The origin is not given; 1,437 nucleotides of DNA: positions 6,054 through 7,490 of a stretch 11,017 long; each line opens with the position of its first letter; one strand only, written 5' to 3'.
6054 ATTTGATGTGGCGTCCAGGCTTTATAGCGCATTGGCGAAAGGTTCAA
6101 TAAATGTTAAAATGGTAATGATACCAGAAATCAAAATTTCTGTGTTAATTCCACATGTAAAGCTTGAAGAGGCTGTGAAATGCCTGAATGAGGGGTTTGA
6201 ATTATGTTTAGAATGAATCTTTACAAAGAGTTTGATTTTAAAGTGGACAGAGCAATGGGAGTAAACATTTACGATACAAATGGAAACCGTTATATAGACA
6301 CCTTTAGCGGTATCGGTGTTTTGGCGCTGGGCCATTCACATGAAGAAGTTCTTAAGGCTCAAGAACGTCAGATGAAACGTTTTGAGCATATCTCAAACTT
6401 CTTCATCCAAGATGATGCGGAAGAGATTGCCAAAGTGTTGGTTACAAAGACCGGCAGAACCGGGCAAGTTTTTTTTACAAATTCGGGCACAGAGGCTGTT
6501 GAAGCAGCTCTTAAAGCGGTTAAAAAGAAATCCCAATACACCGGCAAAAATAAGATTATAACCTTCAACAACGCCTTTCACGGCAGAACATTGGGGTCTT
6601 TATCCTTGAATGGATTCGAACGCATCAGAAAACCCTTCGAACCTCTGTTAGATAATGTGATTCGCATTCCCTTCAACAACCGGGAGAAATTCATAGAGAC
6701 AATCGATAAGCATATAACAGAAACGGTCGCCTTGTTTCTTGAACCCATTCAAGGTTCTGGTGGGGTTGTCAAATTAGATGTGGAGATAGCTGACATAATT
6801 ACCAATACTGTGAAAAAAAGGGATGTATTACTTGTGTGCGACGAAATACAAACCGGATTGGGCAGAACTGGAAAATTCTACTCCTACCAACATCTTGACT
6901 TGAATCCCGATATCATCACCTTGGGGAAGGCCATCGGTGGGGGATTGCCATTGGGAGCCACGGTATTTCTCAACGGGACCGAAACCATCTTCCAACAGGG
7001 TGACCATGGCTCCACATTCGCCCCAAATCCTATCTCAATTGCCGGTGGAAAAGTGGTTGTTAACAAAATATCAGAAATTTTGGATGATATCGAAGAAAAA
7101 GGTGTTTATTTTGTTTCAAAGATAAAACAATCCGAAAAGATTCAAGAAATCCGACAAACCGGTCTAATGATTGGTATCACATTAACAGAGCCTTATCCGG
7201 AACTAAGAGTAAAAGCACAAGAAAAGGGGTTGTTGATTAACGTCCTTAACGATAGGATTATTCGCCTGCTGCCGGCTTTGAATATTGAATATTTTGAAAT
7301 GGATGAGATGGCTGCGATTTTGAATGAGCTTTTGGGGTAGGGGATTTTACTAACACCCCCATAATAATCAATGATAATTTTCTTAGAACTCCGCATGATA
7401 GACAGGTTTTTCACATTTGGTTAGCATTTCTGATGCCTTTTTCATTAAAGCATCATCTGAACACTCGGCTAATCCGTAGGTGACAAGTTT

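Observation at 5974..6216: Aspartokinase ACT-domain remnant between dapH and the aminotransferase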

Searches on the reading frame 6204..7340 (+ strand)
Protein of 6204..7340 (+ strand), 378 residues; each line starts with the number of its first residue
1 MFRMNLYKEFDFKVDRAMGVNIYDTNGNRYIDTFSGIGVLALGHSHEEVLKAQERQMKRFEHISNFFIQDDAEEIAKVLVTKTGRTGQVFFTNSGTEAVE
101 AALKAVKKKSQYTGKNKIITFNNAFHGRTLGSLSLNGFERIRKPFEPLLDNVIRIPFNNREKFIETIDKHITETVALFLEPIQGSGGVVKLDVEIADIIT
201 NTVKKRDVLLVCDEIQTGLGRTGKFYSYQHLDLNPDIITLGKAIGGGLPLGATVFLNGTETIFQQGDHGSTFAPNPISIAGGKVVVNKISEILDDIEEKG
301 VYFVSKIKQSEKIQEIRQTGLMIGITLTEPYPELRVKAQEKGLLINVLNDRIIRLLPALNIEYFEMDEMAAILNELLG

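Call 6: search_protein_families(library=pfam, proteins=[window:6204-7340:+], max_evalue=0.01)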
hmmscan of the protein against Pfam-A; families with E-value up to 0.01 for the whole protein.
window:6204-7340:+ (378 aa): 1 family
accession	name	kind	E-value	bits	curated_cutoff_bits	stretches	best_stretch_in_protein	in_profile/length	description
PF00202.27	Aminotran_3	-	2.5e-92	310.1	30.5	1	10-376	9-402/403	Aminotransferase class-III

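Call 8: find_encoding_contigs(protein=window:6204-7340:+, flank=10000, max_places=6)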
Protein window:6204-7340:+ (378 aa): 1 contig read that carries it; 1 place shown.
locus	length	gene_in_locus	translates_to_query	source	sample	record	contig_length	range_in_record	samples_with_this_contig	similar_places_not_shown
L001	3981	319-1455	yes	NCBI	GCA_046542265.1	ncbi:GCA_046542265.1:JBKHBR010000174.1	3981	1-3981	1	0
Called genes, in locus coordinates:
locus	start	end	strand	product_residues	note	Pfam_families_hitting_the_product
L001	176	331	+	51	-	PF13840:ACT_7 (weak), PF22468:ACT_9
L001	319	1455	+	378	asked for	PF00202:Aminotran_3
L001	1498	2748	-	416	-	PF13527:Acetyltransf_9, PF17668:Acetyltransf_17 (weak)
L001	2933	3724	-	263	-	PF04454:Linocin_M18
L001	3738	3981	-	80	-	PF22277:EncFtn-like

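Call 9: find_related_loci(query=window:6204-7340:+, collection=genome_contigs, flank=10000)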
Query window:6204-7340:+ (378 aa) in genome_contigs; peptide patterns used: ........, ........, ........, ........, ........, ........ (x = any residue, [..] = any of these).
105 stretches matched a pattern; 17 encode a relative of the query (tblastn E <= 1e-3); 17 distinct loci.
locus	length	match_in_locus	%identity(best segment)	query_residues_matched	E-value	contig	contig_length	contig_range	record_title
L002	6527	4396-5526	89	1-377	0e+0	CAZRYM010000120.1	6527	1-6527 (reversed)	MAG TPA_asm: uncultured Thermotogaceae bacterium isolate binchicken_co42_456 genome assembly, contig: NODE_22247_length_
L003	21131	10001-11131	88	1-377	0e+0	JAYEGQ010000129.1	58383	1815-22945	MAG: Thermotogota bacterium isolate MAG242 MAG242_129, whole genome shotgun sequence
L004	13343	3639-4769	80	1-377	0e+0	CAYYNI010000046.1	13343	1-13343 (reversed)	MAG TPA_asm: uncultured Thermotogaceae bacterium isolate binchicken_co271_59 genome assembly, contig: NODE_7907_length_1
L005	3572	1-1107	80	9-377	0e+0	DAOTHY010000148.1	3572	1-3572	MAG TPA_asm: Thermotogota bacterium isolate AMR_MDS_3039 NODE_30942_length_3572_cov_14.512937, whole genome shotgun sequ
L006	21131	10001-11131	66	1-377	3e-172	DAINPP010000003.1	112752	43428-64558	MAG TPA_asm: Thermotogota bacterium isolate CTOTU18411 NODE_65_length_112752_cov_8.059540, whole genome shotgun sequence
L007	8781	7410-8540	88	1-377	0e+0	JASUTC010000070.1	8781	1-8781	MAG: Thermotogaceae bacterium isolate DJKA99_ANT-F21_bin.30 scaffold_3055, whole genome shotgun sequence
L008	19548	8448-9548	47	2-369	6e-115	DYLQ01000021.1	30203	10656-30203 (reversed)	MAG TPA_asm: Thermotoga sp. isolate SulCav_AS07-7_40_59 SulCav_AS07_7_1407_length_30203_cov_37_843141, whole genome shot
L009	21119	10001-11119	37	4-377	1e-77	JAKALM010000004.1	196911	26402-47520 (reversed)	MAG: Bacteroidetes bacterium isolate WY5.bin127 NODE_85_length_196911_cov_19.463158, whole genome shotgun sequence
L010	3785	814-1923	36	7-377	3e-74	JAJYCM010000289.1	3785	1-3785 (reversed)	MAG: Bacteroidetes bacterium isolate BP9.bin49 NODE_57439_length_3785_cov_1.983324, whole genome shotgun sequence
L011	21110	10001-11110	36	7-377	2e-73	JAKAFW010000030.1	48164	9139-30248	MAG: Bacteroidetes bacterium isolate WY2.bin135 NODE_905_length_48164_cov_3.887378, whole genome shotgun sequence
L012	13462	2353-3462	35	7-377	8e-73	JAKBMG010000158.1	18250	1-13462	MAG: Bacteroidetes bacterium isolate FK3.bin26 NODE_6053_length_18250_cov_1.326160, whole genome shotgun sequence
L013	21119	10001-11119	37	4-377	2e-71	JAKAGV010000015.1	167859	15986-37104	MAG: Bacteroidetes bacterium isolate WY2.bin67 NODE_106_length_167859_cov_17.023067, whole genome shotgun sequence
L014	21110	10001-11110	36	7-377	2e-69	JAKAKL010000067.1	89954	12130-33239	MAG: Bacteroidetes bacterium isolate WY4.bin70 NODE_251_length_89954_cov_2.224777, whole genome shotgun sequence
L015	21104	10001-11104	36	4-368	6e-69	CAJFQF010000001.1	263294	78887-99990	Candidatus Heritagella intestinalis isolate Chicken_13_mag_131 genome assembly, contig: MAGpy_11413_13_idba_bin_131_fasc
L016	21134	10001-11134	34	2-377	8e-68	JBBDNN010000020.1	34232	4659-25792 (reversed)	MAG: Balneolaceae bacterium isolate LejiaB_40_15 Lejia_B_1532_length_34232_cov_9, whole genome shotgun sequence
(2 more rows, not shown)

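Call 23: find_related_loci(query=window:6204-7340:+, collection=metagenome_contigs, flank=3000)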
Query window:6204-7340:+ (378 aa) in metagenome_contigs; peptide patterns used: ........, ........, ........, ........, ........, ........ (x = any residue, [..] = any of these).
187 stretches matched a pattern; 25 encode a relative of the query (tblastn E <= 1e-3); 25 distinct loci.
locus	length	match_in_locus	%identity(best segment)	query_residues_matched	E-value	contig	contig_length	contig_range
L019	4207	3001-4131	88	1-377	0e+0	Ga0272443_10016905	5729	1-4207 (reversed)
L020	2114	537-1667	87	1-377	0e+0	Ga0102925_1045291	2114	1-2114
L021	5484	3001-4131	81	1-377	0e+0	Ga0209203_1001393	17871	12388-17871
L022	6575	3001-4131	80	1-377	0e+0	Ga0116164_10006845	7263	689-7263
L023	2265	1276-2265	87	1-330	0e+0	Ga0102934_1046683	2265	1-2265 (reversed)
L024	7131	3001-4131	66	1-377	2e-172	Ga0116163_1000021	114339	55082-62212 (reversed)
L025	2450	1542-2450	69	1-318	4e-144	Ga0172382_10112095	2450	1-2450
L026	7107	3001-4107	50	2-369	3e-114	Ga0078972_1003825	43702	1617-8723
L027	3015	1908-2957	37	7-357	1e-74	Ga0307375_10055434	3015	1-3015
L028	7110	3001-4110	36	7-377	1e-70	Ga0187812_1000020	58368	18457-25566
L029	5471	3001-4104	36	4-368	7e-70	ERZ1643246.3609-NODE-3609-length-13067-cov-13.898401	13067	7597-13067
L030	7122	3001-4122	32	7-374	6e-65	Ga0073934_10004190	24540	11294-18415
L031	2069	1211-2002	40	7-276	2e-61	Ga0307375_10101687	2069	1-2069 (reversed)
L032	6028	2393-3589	33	10-375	9e-56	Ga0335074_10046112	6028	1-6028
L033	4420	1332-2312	36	10-330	5e-55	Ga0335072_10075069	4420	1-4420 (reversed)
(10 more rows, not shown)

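Call 27: search_protein_families(library=ncbifam, proteins=[window:6204-7340:+, L002:3203-4408:+], max_evalue=0.01)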
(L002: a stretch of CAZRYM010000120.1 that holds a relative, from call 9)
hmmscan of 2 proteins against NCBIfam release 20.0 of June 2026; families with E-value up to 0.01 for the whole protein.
window:6204-7340:+ (378 aa): 69 families (the best 25 are shown)
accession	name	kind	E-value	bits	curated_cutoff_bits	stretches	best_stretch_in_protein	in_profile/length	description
TIGR00707.1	argD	subfamily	9.5e-113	376.8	410.05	1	3-376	2-379/381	acetylornithine/succinylornithine family transaminase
NF002874.0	PRK03244.1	equivalog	8.1e-105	350.9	457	1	4-377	19-392/399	acetylornithine transaminase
NF002797.0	PRK02936.1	equivalog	4.9e-104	348.1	496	1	6-377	7-377/385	acetylornithine transaminase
NF002325.0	PRK01278.1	subfamily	7.6e-98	327.7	372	1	4-376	7-385/395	acetylornithine transaminase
NF004426.0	PRK05769.1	equivalog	8.5e-86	288.4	552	1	8-377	34-437/441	acetyl ornithine aminotransferase family protein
NF003468.0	PRK05093.1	subfamily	1.5e-83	280.8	522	1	6-370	19-392/405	acetylornithine/succinyldiaminopimelate transaminase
NF045491.1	LysJ_Sulfobales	equivalog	1.2e-81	274.5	700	1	4-371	4-371/386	[LysW]-aminoadipate semialdehyde/glutamate semialdehyde transaminase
TIGR03246.1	arg_catab_astC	subfamily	5.6e-80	269.2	609.95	1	7-369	14-385/397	acetylornithine/succinylornithine family transaminase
NF003273.0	PRK04260.1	equivalog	1.1e-77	261.2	616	1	6-377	7-375/376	acetylornithine transaminase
NF009047.0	PRK12381.1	subfamily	4.3e-77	259.6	630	1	4-369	15-389/406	bifunctional succinylornithine transaminase/acetylornithine transaminase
NF042418.1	LysJ_Th_th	equivalog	2.3e-76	257.2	700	1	6-372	14-380/386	[LysW]-aminoadipate semialdehyde transaminase LysJ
NF002985.0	PRK03715.1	equivalog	5.2e-75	252.6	568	1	14-377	22-391/395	acetylornithine transaminase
NF003087.0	PRK04013.1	equivalog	8.2e-73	245.6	528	1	4-371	1-352/364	acetylornithine/acetyl-lysine aminotransferase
TIGR01885.1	Orn_aminotrans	equivalog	1e-68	231.9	378.4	1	7-376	16-400/402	ornithine--oxo-acid transaminase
NF005993.0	PRK08117.1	subfamily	4.4e-68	229.9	574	1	10-377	25-427/433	aspartate aminotransferase family protein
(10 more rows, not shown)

L002:3203-4408:+ (401 aa): 28 families (the best 25 are shown)
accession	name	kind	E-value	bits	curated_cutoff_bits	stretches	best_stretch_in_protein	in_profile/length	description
NF005154.0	PRK06635.1-2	equivalog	2.3e-144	481.7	376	1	2-398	3-404/407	aspartate kinase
NF005155.0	PRK06635.1-4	equivalog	8.2e-137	456.5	346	1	1-398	1-403/407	aspartate kinase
NF005656.0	PRK07431.1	equivalog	7.4e-133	444.1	657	1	1-399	1-412/587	aspartate kinase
NF005156.0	PRK06635.1-5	equivalog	5.9e-116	387.6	594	1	1-398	1-402/411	aspartate kinase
NF005153.0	PRK06635.1-1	equivalog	2.6e-115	385.8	585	1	1-400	1-409/421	aspartate kinase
NF005161.0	PRK06635.2-5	equivalog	1.3e-112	376.7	586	1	1-398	3-402/402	aspartate kinase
TIGR00657.1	asp_kinases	subfamily_domain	8.1e-111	371.2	208.7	2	62-396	102-440/442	aspartate kinase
TIGR00656.1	asp_kin_monofn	equivalog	3.7e-108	362.1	402.25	1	1-397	1-405/407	aspartate kinase, monofunctional class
NF006068.0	PRK08210.1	equivalog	3.6e-96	322.8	474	1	1-398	1-402/405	aspartate kinase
NF006459.0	PRK08841.1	equivalog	2.1e-87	293.7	535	1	3-396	5-378/395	aspartate kinase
NF005157.0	PRK06635.2-1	equivalog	4e-79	266.4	832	1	5-397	6-400/401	aspartate kinase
NF004938.0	PRK06291.1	equivalog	6.3e-75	252.6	528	2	63-398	119-463/468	aspartate kinase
NF005158.0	PRK06635.2-2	equivalog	2.2e-71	240.9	717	1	1-395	1-397/401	aspartate kinase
NF006959.0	PRK09436.1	equivalog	3.4e-60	204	726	2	66-396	119-459/819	bifunctional aspartate kinase/homoserine dehydrogenase I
NF006570.0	PRK09084.1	equivalog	5.3e-58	197.2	455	2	62-396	108-448/452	lysine-sensitive aspartokinase 3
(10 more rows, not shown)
